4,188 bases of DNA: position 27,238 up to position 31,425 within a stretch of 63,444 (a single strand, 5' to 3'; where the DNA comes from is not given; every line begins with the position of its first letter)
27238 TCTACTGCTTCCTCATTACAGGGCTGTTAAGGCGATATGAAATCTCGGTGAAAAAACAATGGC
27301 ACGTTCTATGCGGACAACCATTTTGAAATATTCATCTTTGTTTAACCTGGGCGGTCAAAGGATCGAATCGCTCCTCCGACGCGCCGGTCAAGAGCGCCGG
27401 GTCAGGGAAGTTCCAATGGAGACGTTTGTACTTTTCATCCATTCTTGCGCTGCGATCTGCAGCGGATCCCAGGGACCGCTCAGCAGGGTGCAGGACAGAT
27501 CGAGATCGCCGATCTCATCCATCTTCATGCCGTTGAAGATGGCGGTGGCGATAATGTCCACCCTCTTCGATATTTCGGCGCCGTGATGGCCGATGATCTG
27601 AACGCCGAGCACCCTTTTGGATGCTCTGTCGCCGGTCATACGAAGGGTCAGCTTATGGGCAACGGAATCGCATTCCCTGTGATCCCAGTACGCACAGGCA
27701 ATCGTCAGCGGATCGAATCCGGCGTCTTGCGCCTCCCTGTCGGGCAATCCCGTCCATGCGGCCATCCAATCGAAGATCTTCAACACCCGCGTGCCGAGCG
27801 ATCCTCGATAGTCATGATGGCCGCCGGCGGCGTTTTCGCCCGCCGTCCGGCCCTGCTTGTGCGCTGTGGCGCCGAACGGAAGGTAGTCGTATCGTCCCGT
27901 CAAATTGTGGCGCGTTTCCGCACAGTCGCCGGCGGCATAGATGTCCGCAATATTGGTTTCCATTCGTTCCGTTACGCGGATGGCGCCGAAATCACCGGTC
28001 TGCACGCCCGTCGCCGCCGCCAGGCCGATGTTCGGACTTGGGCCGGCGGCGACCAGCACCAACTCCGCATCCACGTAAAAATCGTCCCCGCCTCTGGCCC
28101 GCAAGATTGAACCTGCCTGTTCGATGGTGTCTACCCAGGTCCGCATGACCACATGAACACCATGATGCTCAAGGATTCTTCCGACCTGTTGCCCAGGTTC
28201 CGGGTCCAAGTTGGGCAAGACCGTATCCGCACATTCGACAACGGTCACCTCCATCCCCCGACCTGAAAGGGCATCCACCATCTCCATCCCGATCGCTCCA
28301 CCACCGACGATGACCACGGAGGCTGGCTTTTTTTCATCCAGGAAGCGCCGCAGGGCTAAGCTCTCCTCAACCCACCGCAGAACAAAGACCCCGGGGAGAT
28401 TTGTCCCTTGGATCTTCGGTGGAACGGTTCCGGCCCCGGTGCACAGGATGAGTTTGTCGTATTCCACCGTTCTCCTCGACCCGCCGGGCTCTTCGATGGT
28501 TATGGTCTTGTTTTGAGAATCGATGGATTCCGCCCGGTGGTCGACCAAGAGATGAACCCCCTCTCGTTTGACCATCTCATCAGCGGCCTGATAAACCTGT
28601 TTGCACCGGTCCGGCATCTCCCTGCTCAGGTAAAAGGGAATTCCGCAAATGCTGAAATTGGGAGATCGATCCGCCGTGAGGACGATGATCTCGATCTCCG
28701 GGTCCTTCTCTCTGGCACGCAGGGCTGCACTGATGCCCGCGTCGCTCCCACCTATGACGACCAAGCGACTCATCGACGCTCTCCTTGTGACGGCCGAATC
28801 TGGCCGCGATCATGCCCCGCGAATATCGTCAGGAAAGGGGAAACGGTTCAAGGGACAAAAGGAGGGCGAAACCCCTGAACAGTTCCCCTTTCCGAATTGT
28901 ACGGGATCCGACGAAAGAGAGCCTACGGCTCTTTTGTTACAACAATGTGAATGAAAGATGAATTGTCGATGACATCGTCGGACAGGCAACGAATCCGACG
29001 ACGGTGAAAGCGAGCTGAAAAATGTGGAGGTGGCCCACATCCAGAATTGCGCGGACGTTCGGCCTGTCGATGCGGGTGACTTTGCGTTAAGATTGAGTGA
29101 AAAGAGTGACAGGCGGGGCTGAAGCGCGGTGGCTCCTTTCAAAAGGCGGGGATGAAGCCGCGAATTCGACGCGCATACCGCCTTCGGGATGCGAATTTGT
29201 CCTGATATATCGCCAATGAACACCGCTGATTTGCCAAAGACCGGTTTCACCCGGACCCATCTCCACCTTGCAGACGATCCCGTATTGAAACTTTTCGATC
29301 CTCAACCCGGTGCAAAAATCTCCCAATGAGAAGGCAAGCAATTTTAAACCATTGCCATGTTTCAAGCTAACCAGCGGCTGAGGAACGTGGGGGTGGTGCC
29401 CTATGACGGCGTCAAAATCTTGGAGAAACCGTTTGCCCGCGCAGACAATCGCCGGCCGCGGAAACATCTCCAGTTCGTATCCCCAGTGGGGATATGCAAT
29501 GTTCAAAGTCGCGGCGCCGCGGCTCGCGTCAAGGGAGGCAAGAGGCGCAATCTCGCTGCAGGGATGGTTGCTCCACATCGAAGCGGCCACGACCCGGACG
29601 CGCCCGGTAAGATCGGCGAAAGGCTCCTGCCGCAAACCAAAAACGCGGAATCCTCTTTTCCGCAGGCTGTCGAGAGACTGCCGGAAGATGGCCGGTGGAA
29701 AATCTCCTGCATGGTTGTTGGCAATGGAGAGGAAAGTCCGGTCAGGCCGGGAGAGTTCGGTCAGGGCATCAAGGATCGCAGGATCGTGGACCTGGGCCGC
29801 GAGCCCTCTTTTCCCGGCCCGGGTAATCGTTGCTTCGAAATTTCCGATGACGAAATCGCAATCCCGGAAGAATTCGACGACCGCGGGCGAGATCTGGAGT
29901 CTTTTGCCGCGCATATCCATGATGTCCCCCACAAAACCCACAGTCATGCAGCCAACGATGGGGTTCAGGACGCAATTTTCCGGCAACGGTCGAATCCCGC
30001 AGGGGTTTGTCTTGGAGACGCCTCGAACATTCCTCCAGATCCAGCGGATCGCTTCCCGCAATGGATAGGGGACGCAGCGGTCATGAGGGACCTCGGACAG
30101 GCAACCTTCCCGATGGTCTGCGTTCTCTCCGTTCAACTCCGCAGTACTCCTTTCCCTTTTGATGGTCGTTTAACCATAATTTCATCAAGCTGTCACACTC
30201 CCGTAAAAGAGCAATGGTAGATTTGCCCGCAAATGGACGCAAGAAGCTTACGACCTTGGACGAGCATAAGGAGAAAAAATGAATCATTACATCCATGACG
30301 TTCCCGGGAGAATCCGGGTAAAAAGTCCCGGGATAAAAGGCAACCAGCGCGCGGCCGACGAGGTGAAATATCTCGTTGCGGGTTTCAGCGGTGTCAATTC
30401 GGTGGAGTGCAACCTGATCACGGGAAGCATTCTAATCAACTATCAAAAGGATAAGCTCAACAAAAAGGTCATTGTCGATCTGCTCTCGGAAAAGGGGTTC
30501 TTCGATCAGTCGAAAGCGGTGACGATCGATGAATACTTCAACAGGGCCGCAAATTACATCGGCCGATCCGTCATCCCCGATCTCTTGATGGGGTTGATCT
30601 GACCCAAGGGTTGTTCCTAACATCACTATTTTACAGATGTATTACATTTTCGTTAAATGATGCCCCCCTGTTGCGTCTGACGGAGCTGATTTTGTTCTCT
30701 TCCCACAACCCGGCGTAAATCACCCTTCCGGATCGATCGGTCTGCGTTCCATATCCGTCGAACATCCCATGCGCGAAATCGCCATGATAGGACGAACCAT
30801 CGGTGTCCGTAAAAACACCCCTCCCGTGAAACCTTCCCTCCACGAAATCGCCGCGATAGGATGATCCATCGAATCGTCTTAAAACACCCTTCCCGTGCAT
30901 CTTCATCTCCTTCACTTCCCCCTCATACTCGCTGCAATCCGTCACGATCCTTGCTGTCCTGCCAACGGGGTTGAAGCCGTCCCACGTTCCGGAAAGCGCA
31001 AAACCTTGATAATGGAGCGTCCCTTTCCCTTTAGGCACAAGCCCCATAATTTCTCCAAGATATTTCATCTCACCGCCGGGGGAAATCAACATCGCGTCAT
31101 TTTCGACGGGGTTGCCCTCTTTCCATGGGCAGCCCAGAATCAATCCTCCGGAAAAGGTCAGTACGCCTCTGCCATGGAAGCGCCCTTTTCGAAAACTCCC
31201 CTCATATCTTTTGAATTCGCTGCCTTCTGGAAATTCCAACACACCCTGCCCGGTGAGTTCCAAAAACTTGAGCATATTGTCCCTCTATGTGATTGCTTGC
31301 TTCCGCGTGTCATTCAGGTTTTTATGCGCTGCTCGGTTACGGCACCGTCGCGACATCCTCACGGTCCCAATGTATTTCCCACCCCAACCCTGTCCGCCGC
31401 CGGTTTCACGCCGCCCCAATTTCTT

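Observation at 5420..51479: Fourteen 11-bp-phased Pho-box-like arrays tie almost every operon in the window to one regulon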

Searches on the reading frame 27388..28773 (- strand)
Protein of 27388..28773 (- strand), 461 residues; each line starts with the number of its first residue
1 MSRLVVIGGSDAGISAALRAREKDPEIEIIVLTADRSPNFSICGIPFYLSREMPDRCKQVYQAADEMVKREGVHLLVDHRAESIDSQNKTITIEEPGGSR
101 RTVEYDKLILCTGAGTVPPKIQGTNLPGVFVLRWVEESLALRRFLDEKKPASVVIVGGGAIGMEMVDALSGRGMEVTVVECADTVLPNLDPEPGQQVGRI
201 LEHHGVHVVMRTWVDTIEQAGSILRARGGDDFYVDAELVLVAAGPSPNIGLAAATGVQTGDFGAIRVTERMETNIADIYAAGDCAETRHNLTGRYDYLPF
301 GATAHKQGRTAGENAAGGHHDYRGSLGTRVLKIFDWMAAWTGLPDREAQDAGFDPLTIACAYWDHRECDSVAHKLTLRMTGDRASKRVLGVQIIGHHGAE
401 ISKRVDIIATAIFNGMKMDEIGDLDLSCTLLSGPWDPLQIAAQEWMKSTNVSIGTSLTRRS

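Call 7: search_protein_families(library=pfam, proteins=[window:27388-28773:-], max_evalue=0.00001)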
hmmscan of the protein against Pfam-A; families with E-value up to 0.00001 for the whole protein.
window:27388-28773:- (461 aa): 6 families
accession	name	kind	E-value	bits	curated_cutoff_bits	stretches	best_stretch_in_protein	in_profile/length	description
PF07992.20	Pyr_redox_2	-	1.3e-52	179.5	26.1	1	3-292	2-278/291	Pyridine nucleotide-disulphide oxidoreductase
PF00070.33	Pyr_redox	-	4.2e-19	69.3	22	1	152-222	1-71/82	Pyridine nucleotide-disulphide oxidoreductase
PF13738.12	Pyr_redox_3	-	2.5e-11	43.8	30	0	149-282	163-305/305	Pyridine nucleotide-disulphide oxidoreductase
PF02852.28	Pyr_redox_dim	-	9.6e-08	32.7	25.3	1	333-421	6-92/110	Pyridine nucleotide-disulphide oxidoreductase, dimerisation domain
PF01266.30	DAO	-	9.9e-08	32.3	27.9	0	63-116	154-206/353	FAD dependent oxidoreductase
PF03486.20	HI0933_like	-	8.1e-07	29.2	50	0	56-118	107-168/244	HI0933-like protein Rossmann domain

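Call 46: search_protein_families(library=ncbifam, proteins=[window:27388-28773:-], max_evalue=0.00001)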
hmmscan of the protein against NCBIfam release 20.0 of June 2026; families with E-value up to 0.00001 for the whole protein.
window:27388-28773:- (461 aa): 45 families (the best 25 are shown)
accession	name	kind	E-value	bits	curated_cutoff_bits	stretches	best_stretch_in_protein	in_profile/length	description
TIGR03385.1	CoA_CoA_reduc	equivalog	1.9e-91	307.1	578.8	1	3-442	1-439/439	CoA-disulfide reductase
NF007123.0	PRK09564.1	equivalog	7.3e-85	285.3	458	1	3-441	2-439/444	CoA-disulfide reductase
NF046103.1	NOXase_Strep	equivalog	5.6e-59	200.3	600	1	4-426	2-421/442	H2O-forming NADH oxidase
NF010037.0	PRK13512.1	equivalog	8e-52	176.6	394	1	1-426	1-417/438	CoA-disulfide reductase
NF045765.1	PhenlGlyoxDHPadH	equivalog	5.5e-45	154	475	1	4-339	5-333/416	NADH-dependent phenylglyoxylate dehydrogenase subunit epsilon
TIGR02053.1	MerA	equivalog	1.9e-40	139.3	454.45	1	87-424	115-435/465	mercury(II) reductase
TIGR02374.1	nitri_red_nirB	equivalog_domain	9.4e-40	136.7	578.35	1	4-333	1-320/794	nitrite reductase large subunit NirB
NF003437.0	PRK04965.1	equivalog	2.2e-36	125.7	392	1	3-289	4-279/378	NADH:flavorubredoxin reductase NorW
TIGR01350.1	lipoamide_DH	equivalog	4.3e-35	121.3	408.8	1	147-408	167-423/461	dihydrolipoyl dehydrogenase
NF042949.2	3PPDioc_HcaD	equivalog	7e-32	110.6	450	1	3-297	3-287/386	3-phenylpropionate/cinnamic acid dioxygenase ferredoxin--NAD(+) reductase subunit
NF004943.0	PRK06292.2-1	equivalog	3.9e-29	101.7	432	1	63-423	93-436/456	dihydrolipoyl dehydrogenase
NF011565.0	PRK14989.1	subfamily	8.9e-29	100.1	883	1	20-292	24-290/847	nitrite reductase large subunit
TIGR01424.1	gluta_reduc_2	equivalog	2.2e-27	95.8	606.05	1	66-408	98-418/446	glutathione-disulfide reductase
NF005883.0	PRK07845.1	equivalog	5.5e-27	94.9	479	1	66-287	101-316/466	NAD(P)H-quinone dehydrogenase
NF004991.0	PRK06370.1-3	subfamily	1.6e-26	93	620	1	88-423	153-468/509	FAD-containing oxidoreductase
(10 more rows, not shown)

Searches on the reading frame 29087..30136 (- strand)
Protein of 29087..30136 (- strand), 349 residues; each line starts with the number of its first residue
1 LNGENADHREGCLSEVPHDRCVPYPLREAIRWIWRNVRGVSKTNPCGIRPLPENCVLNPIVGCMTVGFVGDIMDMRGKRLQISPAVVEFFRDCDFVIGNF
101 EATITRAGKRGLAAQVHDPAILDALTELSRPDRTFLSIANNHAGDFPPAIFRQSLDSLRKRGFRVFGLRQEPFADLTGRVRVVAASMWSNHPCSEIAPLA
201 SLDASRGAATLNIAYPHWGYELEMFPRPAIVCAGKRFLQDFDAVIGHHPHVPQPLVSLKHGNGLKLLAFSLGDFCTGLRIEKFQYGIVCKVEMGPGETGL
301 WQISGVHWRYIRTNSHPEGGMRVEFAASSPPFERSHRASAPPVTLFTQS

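Call 7: search_protein_families(library=pfam, proteins=[window:29087-30136:-], max_evalue=0.00001)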
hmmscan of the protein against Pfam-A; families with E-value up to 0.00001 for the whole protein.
window:29087-30136:- (349 aa): 1 family
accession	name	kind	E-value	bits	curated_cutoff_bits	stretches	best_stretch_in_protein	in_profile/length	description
PF09587.15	PGA_cap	-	1.7e-20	74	27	2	68-170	4-115/255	Bacterial capsule synthesis protein PGA_cap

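Call 46: search_protein_families(library=ncbifam, proteins=[window:29087-30136:-], max_evalue=0.00001)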
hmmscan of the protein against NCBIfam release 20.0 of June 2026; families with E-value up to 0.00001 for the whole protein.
window:29087-30136:- (349 aa): 0 families

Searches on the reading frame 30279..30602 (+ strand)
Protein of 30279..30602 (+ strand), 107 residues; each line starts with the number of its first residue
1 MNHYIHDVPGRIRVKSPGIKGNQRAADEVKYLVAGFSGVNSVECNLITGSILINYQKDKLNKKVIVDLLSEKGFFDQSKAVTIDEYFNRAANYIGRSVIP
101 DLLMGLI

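Call 7: search_protein_families(library=pfam, proteins=[window:30279-30602:+], max_evalue=0.00001)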
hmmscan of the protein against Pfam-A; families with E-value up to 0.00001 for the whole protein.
window:30279-30602:+ (107 aa): 1 family
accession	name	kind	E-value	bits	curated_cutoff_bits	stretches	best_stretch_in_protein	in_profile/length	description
PF19991.5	HMA_2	-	1.8e-12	47.9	30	1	6-67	12-73/154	Heavy metal associated domain 2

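Call 71: search_protein_families(library=pfam, proteins=[window:30279-30602:+], max_evalue=0.1)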
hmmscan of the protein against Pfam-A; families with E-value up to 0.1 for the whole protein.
window:30279-30602:+ (107 aa): 2 families
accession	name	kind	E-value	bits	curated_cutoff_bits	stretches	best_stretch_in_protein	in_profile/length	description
PF19991.5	HMA_2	-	1.8e-12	47.9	30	1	6-67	12-73/154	Heavy metal associated domain 2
PF00403.32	HMA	-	0.0056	17.5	24.8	1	28-74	15-61/62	Heavy-metal-associated domain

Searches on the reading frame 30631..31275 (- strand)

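Call 7: search_protein_families(library=pfam, proteins=[window:30631-31275:-], max_evalue=0.00001)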
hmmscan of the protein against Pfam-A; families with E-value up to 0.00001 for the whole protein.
window:30631-31275:- (214 aa): 1 family
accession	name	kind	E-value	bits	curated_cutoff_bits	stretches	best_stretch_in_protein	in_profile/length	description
PF02493.26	MORN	-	5.6e-21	73.5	22.5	0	24-44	1-21/23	MORN repeat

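Call 45: search_protein_families(library=pfam, proteins=[window:30631-31275:-], max_evalue=0.01)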
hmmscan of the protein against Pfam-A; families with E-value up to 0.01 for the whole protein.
window:30631-31275:- (214 aa): 1 family
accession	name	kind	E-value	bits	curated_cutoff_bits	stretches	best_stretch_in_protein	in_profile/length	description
PF02493.26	MORN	-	5.6e-21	73.5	22.5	2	24-44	1-21/23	MORN repeat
